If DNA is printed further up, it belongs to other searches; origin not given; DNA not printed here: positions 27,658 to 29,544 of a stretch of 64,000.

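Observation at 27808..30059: Translationally coupled pair: a 529-aa wHTH protein and a ThyA-fold protein lacking the catalytic cysteine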

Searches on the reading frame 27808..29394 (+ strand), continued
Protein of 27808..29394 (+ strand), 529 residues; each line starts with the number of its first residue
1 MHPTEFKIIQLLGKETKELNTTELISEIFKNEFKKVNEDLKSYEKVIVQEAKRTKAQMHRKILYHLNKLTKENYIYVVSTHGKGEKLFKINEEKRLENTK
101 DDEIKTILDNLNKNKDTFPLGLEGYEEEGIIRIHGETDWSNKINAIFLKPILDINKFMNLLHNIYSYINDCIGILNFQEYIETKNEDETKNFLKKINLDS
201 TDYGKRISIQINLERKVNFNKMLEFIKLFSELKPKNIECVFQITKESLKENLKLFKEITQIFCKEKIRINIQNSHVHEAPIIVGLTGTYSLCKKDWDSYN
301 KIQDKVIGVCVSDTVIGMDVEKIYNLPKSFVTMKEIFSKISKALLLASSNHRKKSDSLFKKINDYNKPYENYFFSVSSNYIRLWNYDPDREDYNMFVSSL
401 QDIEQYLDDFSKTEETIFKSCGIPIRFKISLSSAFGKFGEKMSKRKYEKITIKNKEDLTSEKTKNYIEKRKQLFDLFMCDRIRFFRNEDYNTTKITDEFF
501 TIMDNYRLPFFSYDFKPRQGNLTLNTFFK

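Call 90: fold_search(model_id=the predicted structure, library=pdb)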
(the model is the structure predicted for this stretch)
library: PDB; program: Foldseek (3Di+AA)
matches with E <= 10: 1389; with E <= 0.001: 14
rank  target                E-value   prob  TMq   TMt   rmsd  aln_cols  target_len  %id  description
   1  4coj_A                7.9e-09  1.00  0.48  0.43   8.9       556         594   10  Crystal structure of the anaerobic ribonucleotide reductase from Thermotoga maritima in complex with dATP and CTP (released 2015-05-06)
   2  8p2c_A                8.3e-09  1.00  0.55  0.46  14.0       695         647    9  Cryo-EM structure of the anaerobic ribonucleotide reductase from Prevotella copri in its tetrameric state produced in  (released 2023-09-13)
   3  4con_A                1.4e-08  1.00  0.47  0.46   9.4       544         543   10  Crystal structure of the anaerobic ribonucleotide reductase from Thermotoga maritima with citrate in the active site (released 2015-01-14)
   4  4col_A                1.6e-08  1.00  0.47  0.43   8.9       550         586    9  Crystal structure of the anaerobic ribonucleotide reductase from Thermotoga maritima with dATP bound in the specificit (released 2015-05-06)
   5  4col_B                2.3e-08  1.00  0.48  0.43   9.1       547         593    9  Crystal structure of the anaerobic ribonucleotide reductase from Thermotoga maritima with dATP bound in the specificit (released 2015-05-06)
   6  4coj_B                3.8e-08  1.00  0.47  0.42   7.5       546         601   10  Crystal structure of the anaerobic ribonucleotide reductase from Thermotoga maritima in complex with dATP and CTP (released 2015-05-06)
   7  4coi_A                4.0e-08  1.00  0.40  0.36  11.7       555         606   10  Crystal structure of the anaerobic ribonucleotide reductase from Thermotoga maritima with glycerol in the active site (released 2015-01-14)
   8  4u3e_B                5.9e-08  1.00  0.49  0.43   8.9       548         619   10  Anaerobic ribonucleotide reductase (released 2014-09-03)
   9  4com_B                5.9e-08  1.00  0.49  0.44   8.8       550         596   11  Crystal structure of the anaerobic ribonucleotide reductase from Thermotoga maritima with MES in the active site (released 2015-01-14)
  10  4con_B                7.0e-08  1.00  0.46  0.45   9.4       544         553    9  Crystal structure of the anaerobic ribonucleotide reductase from Thermotoga maritima with citrate in the active site (released 2015-01-14)
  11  4u3e_A                7.0e-08  1.00  0.47  0.40   9.7       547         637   10  Anaerobic ribonucleotide reductase (released 2014-09-03)
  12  4coi_B                1.1e-07  1.00  0.48  0.42  10.2       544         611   10  Crystal structure of the anaerobic ribonucleotide reductase from Thermotoga maritima with glycerol in the active site (released 2015-01-14)
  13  8p2s_A                1.6e-07  1.00  0.54  0.52   6.1       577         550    9  Cryo-EM structure of the anaerobic ribonucleotide reductase from Prevotella copri in its dimeric, ATP/dTTP/GTP-bound s (released 2023-09-13)
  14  1h78                  3.1e-07  1.00  0.54  0.54   6.0       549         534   11  STRUCTURAL BASIS FOR ALLOSTERIC SUBSTRATE SPECIFICITY REGULATION IN CLASS III RIBONUCLEOTIDE REDUCTASES: NRDD IN COMPLEX (released 2002-07-04)
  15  9f3x_C                3.7e-03  0.99  0.34  0.24   8.9       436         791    8  CutC choline lyase in complex with cyclopropylcholine (released 2024-05-08)
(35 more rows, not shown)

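Call 100: search_protein_families(library=pfam, alignment_id=A2, max_evalue=1)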
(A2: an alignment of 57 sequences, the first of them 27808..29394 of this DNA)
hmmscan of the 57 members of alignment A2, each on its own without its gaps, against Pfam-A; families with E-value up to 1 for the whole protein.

A. member 1, window:27808-29394:+ (529 aa): 2 families
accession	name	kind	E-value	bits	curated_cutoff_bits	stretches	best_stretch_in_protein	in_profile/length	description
PF18764.7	nos_propeller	-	0.14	12.5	30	1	61-94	24-57/71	Nitrous oxide reductase propeller repeat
PF22665.2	DUF6293_C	-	0.99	10.3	27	1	4-78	13-80/101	DUF6293 C-terminal winged helix domain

B. families by the number of members that match (of 57 scanned): 55 families (the first 25 are shown)
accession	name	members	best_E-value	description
PF00486.34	Trans_reg_C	7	0.0027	Transcriptional regulatory protein, C terminal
PF15565.11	Imm30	3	0.00055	Immunity protein 30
PF25711.1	crAss_THB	3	0.012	Crassvirus tail hub protein B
PF05167.17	DUF711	3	0.039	Uncharacterised ACR (DUF711)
PF03925.18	SeqA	3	0.11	SeqA protein C-terminal domain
PF16544.10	STAR_dimer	2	0.02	Homodimerisation region of STAR domain protein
PF22121.2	MtxA_C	2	0.038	Magnetotaxis protein MtxA, C-terminal domain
PF12840.13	HTH_20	2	0.061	Helix-turn-helix domain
PF00563.25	EAL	2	0.064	EAL domain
PF18326.6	RFX5_N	2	0.093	RFX5 N-terminal domain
PF04979.19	IPP-2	2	0.11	Protein phosphatase inhibitor 2 (IPP-2)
PF18349.7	PAZ_4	2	0.53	PAZ domain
PF16746.10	BAR_3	1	0.0017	BAR domain of APPL family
PF22298.2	Tsr1_G-like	1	0.0022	Tsr1, G-like domain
PF24827.1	AstE_AspA_cat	1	0.0023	Succinylglutamate desuccinylase/Aspartoacylase catalytic domain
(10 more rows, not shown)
